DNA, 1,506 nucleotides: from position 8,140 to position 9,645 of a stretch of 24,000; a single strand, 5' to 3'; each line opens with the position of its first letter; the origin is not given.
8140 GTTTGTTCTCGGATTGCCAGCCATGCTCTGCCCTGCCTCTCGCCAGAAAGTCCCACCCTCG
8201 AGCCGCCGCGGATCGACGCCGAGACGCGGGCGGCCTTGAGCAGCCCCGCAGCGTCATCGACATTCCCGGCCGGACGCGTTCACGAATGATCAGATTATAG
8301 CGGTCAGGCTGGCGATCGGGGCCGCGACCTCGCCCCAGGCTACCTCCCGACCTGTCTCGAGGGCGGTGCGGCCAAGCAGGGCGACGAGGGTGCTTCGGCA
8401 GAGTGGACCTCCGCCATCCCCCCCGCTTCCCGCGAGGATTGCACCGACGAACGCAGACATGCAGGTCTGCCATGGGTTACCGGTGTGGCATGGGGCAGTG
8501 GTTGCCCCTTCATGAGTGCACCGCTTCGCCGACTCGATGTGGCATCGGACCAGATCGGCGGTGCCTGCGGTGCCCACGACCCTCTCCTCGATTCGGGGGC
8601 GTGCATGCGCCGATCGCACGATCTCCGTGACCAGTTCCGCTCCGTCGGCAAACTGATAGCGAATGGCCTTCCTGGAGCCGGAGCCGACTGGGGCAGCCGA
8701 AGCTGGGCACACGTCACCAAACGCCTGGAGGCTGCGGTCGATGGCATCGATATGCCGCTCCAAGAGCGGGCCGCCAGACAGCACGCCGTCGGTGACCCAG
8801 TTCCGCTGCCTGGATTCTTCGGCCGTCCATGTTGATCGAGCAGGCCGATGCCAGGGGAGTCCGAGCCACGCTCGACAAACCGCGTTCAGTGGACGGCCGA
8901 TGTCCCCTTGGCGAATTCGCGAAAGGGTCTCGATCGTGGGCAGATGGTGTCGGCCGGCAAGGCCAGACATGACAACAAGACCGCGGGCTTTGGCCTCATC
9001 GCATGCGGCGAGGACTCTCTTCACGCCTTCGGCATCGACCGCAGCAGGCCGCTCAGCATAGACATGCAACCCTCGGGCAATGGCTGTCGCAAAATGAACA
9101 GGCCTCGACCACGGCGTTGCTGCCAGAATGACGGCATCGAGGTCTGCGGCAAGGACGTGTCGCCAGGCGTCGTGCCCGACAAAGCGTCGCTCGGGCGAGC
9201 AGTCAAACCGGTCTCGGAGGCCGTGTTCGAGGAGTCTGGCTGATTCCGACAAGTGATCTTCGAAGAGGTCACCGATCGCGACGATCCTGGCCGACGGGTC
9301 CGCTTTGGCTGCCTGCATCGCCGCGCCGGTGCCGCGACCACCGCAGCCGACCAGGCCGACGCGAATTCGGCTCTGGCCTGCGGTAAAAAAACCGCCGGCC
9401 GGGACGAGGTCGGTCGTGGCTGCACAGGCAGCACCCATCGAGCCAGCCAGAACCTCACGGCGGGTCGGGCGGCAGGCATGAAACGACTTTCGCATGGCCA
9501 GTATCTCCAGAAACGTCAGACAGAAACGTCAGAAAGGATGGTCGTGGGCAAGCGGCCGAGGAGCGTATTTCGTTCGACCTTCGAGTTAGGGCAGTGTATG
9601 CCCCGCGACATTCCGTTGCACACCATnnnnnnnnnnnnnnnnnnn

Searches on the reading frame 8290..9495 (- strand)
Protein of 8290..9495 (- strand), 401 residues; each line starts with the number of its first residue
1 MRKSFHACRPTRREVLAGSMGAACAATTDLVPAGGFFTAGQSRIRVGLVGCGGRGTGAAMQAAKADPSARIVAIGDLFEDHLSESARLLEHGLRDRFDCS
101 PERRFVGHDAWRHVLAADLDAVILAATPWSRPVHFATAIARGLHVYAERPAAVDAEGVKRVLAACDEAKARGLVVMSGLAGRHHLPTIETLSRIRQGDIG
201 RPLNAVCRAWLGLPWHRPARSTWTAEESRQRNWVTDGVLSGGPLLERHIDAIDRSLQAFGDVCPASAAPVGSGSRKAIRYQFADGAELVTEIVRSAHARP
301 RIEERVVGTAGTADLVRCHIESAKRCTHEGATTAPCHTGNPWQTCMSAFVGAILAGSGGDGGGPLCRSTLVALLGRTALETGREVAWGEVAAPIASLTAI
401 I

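Call 67: search_protein_families(library=pfam, proteins=[window:8290-9495:-], max_evalue=0.00001)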
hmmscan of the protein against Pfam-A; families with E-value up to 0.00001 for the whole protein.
window:8290-9495:- (401 aa): 1 family
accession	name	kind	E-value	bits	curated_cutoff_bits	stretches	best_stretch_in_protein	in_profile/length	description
PF01408.29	GFO_IDH_MocA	-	2.1e-06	28.9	24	1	44-171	1-115/120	Oxidoreductase family, NAD-binding Rossmann fold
